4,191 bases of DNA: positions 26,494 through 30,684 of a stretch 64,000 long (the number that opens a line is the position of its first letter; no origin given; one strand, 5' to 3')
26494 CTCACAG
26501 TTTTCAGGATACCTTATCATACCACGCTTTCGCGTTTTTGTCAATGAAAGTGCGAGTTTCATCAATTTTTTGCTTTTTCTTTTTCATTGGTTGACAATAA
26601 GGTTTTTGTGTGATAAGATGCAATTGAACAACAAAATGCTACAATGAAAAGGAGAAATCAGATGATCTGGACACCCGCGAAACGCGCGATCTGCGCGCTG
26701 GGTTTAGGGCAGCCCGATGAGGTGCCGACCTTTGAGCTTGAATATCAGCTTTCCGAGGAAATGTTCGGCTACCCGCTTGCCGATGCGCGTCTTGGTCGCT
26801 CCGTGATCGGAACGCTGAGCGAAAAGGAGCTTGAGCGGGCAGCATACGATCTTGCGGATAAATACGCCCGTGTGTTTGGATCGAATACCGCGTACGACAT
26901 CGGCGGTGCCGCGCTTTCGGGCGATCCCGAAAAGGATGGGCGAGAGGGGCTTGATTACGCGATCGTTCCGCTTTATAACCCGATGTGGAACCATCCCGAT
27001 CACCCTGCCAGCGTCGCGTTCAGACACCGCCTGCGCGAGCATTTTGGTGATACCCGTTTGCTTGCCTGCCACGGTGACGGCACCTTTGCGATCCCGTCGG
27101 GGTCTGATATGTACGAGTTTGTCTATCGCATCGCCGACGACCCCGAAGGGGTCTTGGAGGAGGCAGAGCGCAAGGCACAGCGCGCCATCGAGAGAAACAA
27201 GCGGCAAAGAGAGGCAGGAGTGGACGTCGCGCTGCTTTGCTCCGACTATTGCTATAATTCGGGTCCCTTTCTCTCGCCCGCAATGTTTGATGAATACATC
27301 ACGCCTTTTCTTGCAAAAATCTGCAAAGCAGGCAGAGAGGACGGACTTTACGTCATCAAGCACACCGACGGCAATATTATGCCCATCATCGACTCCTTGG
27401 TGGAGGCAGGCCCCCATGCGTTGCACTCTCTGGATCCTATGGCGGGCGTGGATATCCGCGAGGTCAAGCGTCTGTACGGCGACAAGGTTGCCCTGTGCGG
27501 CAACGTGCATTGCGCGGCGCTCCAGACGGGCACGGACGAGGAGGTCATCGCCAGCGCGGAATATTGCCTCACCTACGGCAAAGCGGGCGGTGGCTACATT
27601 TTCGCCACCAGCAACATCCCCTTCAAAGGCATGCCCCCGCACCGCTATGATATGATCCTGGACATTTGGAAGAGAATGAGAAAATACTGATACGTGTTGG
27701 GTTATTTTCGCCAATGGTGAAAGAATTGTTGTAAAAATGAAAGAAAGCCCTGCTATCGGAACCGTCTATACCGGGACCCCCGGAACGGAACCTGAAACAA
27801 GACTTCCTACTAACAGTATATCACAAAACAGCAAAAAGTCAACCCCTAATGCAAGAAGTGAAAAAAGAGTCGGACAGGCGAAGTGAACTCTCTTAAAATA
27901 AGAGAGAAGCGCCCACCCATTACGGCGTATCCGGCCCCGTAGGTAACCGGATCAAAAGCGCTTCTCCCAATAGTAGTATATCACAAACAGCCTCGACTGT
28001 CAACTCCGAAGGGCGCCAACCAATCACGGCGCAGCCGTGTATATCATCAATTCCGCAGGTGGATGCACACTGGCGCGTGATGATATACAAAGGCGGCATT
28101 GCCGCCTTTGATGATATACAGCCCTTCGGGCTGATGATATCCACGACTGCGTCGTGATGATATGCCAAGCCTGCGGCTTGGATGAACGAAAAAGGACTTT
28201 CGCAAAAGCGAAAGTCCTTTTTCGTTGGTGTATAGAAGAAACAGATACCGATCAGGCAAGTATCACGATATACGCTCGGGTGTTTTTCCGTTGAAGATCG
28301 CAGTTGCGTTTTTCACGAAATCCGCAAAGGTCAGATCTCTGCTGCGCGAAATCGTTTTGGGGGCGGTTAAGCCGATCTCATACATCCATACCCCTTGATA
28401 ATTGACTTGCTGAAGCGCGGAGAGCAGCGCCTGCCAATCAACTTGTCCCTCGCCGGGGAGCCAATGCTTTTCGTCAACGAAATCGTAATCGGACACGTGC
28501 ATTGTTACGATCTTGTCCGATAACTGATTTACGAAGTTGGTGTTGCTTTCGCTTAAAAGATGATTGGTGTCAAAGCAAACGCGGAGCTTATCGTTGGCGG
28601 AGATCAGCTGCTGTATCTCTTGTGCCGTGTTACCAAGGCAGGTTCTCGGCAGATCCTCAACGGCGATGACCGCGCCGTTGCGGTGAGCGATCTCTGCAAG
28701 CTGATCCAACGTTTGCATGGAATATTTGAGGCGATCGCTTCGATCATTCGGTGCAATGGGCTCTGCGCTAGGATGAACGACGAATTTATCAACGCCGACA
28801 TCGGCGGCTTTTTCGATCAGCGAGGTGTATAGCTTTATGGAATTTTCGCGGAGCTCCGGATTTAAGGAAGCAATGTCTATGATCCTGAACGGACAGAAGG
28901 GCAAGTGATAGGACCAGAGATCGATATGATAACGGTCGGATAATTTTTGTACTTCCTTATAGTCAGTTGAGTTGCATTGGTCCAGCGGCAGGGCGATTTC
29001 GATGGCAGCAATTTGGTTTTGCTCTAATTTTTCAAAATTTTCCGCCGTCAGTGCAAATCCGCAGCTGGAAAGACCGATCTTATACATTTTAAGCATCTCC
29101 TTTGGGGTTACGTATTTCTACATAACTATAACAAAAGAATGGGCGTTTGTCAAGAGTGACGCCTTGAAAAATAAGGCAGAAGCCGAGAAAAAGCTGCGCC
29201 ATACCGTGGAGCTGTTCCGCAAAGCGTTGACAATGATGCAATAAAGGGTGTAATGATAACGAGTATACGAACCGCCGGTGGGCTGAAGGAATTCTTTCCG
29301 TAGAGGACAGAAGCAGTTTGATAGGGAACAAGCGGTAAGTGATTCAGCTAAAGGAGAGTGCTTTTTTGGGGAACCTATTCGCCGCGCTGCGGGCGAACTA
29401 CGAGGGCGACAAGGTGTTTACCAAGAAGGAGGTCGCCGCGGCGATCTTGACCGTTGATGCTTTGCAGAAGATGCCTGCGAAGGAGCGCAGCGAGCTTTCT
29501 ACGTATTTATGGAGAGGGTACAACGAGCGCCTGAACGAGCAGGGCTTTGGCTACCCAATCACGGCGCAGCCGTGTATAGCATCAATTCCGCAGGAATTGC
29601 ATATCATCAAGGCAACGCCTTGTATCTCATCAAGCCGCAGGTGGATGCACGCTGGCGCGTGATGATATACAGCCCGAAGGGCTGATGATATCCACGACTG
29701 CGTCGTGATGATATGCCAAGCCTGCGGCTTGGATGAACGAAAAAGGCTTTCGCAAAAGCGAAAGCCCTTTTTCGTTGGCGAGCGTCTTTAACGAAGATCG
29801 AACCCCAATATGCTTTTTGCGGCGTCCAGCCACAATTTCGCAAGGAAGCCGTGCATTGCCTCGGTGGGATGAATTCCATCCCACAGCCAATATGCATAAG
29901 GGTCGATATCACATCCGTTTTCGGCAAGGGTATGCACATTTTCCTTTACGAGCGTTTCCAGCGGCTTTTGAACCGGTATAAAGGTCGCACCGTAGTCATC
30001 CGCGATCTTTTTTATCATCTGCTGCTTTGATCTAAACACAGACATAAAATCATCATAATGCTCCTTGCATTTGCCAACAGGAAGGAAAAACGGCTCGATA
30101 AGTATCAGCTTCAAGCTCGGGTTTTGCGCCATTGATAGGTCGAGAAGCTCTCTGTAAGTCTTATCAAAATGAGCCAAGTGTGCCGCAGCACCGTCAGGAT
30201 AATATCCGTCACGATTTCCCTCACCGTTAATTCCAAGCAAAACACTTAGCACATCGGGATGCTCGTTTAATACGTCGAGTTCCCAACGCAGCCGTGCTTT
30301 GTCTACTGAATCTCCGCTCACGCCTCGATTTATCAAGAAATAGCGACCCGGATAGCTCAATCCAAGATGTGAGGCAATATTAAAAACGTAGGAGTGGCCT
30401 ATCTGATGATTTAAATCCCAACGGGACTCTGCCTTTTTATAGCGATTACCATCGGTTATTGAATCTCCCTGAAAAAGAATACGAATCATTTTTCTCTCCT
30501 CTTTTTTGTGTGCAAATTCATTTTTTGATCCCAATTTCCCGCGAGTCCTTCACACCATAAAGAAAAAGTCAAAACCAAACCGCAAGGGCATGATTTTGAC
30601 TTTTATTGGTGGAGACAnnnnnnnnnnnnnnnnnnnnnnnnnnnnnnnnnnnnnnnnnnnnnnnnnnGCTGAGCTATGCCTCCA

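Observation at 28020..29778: Two copies of a modular 'hairpin-array' element with complementary linkers, module gain/loss and a flipped loop, bracketing a 1.3-kb accessory segment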

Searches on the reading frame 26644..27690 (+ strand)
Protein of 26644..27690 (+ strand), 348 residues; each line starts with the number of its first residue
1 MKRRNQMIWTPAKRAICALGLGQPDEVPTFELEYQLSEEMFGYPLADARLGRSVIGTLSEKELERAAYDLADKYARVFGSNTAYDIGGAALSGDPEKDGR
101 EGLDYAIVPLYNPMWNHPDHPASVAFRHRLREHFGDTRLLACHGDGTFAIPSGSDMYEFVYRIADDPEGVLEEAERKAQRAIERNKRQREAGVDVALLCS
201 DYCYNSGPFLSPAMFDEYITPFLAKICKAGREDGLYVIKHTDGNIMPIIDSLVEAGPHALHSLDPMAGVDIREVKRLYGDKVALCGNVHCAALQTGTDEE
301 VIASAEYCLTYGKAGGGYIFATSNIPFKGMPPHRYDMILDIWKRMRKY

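Call 10: find_encoding_contigs(protein=window:26644-27687:+, flank=10000, max_places=10)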
Protein window:26644-27687:+ (348 aa): no gene with exactly this product is on record in the collection.

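Call 26: search_protein_families(library=pfam, proteins=[window:26644-27690:+], max_evalue=0.01)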
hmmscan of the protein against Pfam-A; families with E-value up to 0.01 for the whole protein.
window:26644-27690:+ (348 aa): 1 family
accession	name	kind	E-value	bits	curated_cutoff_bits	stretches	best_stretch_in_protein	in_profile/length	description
PF01208.23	URO-D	-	6.9e-20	71.8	23.9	1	163-336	169-337/346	Uroporphyrinogen decarboxylase (URO-D)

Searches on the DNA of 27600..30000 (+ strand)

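Call 23: search_rna_families(source=window, start=27600, end=30000, threshold=evalue, max_evalue=10)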
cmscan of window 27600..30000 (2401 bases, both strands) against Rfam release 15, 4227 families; matches with E-value up to 10: 13.
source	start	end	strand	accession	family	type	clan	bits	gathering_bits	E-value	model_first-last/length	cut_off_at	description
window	28087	28119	-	RF02082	STnc540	Gene; sRNA;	-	20.1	38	0.23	108-140/202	no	Enterobacterial sRNA STnc540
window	29679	29767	+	RF00159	snoZ168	Gene; snRNA; snoRNA; CD-box;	-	18.5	36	2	1-82/82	no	Small nucleolar RNA Z168/Z174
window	29564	29618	-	RF01168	SNORD126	Gene; snRNA; snoRNA; CD-box;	-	17.9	55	3.6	1-77/77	no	Small nucleolar RNA SNORD126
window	29741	29772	-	RF02621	BSnc120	Gene; sRNA;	-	17.4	114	2.2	39-70/88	no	Brucella sRNA 120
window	29733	29771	-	RF00489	ctRNA_p42d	Gene; antisense;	-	17.3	50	3.1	1-46/46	no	ctRNA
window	28106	28168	+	RF01706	Gut-1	Gene; sRNA;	-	17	50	5.9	1-77/77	no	Gut-1 RNA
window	28027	28098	-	RF00682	mir-144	Gene; miRNA;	-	16.5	60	2.7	1-78/78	no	mir-144 microRNA precursor family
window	29740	29779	+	RF00489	ctRNA_p42d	Gene; antisense;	-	16.1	50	7.1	1-46/46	no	ctRNA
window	28673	28812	+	RF01702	Cyano-2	Gene; sRNA;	-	12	40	6.2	1-204/204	no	Cyano-2 RNA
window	29655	29710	+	RF01136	sR28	Gene; snRNA; snoRNA; CD-box;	-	11.8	39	7.1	1-55/55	no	Small nucleolar RNA sR28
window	29371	29442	-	RF02243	Xoo8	Gene; sRNA;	-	11.7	90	2.5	1-323/323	no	Proteobacterial sRNA Xoo8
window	28129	28176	+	RF01145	sR14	Gene; snRNA; snoRNA; CD-box;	-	11.6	38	7.3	1-54/54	no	Small nucleolar RNA sR14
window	29680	29727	+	RF01145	sR14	Gene; snRNA; snoRNA; CD-box;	-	11.6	38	7.3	1-54/54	no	Small nucleolar RNA sR14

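Call 34: search_dna_similar(query=window:29555-29778:+, collection=phages, mode=distant, max_evalue=0.001)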
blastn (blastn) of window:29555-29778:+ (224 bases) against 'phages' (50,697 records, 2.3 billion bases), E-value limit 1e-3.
No match.

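Call 35: search_dna_similar(query=window:29555-29778:+, collection=plasmids, mode=distant, max_evalue=0.001)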
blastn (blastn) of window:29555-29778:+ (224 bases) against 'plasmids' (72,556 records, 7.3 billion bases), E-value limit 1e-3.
No match.

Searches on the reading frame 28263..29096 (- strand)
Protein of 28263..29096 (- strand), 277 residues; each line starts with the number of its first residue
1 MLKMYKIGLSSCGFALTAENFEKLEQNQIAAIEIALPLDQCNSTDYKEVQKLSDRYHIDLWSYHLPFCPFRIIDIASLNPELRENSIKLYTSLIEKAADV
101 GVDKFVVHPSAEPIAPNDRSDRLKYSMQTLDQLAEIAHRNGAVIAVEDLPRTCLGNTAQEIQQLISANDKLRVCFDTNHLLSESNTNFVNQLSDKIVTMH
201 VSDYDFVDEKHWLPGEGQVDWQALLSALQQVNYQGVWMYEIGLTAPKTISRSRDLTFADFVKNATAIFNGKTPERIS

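Call 26: search_protein_families(library=pfam, proteins=[window:28263-29096:-], max_evalue=0.01)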
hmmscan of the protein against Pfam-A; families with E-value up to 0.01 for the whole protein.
window:28263-29096:- (277 aa): 1 family
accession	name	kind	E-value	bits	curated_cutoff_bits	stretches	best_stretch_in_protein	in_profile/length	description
PF01261.30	AP_endonuc_2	-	5.4e-34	118.4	31.1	1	29-241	9-229/249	Xylose isomerase-like TIM barrel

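Call 31: find_encoding_contigs(protein=window:28266-29096:-, flank=6000, max_places=10)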
Protein window:28266-29096:- (277 aa): no gene with exactly this product is on record in the collection.

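Call 36: find_related_loci(query=window:28266-29096:-, collection=metagenome_contigs, flank=6000)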
Query window:28266-29096:- (277 aa) in metagenome_contigs; peptide patterns used: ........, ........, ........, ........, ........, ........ (x = any residue, [..] = any of these).
95 stretches matched a pattern; 23 encode a relative of the query (tblastn E <= 1e-3); 23 distinct loci.
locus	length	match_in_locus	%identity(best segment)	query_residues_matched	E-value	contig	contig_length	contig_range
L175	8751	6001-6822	61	4-277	3e-122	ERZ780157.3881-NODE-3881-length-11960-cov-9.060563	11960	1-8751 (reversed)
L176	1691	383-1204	62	3-276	2e-131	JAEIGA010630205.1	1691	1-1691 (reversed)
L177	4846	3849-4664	52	4-277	1e-98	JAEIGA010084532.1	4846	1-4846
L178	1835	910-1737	48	1-276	2e-99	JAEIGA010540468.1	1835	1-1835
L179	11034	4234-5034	49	3-271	3e-89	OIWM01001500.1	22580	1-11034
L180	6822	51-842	45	1-268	5e-85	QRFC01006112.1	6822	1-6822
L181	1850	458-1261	46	5-272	2e-85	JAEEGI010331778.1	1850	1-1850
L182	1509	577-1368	46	2-268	3e-86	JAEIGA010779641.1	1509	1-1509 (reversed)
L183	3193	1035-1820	47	4-271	3e-81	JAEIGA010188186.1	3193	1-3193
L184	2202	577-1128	51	93-277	2e-66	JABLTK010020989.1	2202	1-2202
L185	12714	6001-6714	41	4-241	3e-60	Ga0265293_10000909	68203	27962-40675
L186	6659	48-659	41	47-250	2e-56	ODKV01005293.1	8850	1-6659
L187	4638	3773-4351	45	48-241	6e-54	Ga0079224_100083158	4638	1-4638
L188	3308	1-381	61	147-273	8e-53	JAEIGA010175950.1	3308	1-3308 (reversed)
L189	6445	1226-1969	39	5-246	5e-52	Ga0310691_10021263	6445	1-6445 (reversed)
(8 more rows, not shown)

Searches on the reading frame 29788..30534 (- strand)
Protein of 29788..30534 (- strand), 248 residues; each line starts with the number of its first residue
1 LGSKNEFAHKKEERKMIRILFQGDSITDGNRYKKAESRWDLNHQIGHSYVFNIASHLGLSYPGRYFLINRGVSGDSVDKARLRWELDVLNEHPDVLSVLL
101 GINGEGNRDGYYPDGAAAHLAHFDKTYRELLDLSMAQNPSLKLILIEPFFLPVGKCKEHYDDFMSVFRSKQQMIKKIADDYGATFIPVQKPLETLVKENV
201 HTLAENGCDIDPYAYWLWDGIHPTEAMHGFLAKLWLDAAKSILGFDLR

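Call 26: search_protein_families(library=pfam, proteins=[window:29788-30534:-], max_evalue=0.01)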
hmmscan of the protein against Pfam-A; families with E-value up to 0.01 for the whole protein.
window:29788-30534:- (248 aa): 2 families
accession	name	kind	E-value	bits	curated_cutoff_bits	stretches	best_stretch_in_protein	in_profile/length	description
PF13472.12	Lipase_GDSL_2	-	9.7e-18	65.7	32.9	1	23-228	3-176/178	GDSL-like Lipase/Acylhydrolase family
PF00657.28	Lipase_GDSL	-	1.3e-07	32.4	23.6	1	19-234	1-207/208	GDSL-like Lipase/Acylhydrolase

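Call 32: find_encoding_contigs(protein=window:29791-30534:-, flank=6000, max_places=10)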
Protein window:29791-30534:- (248 aa): no gene with exactly this product is on record in the collection.
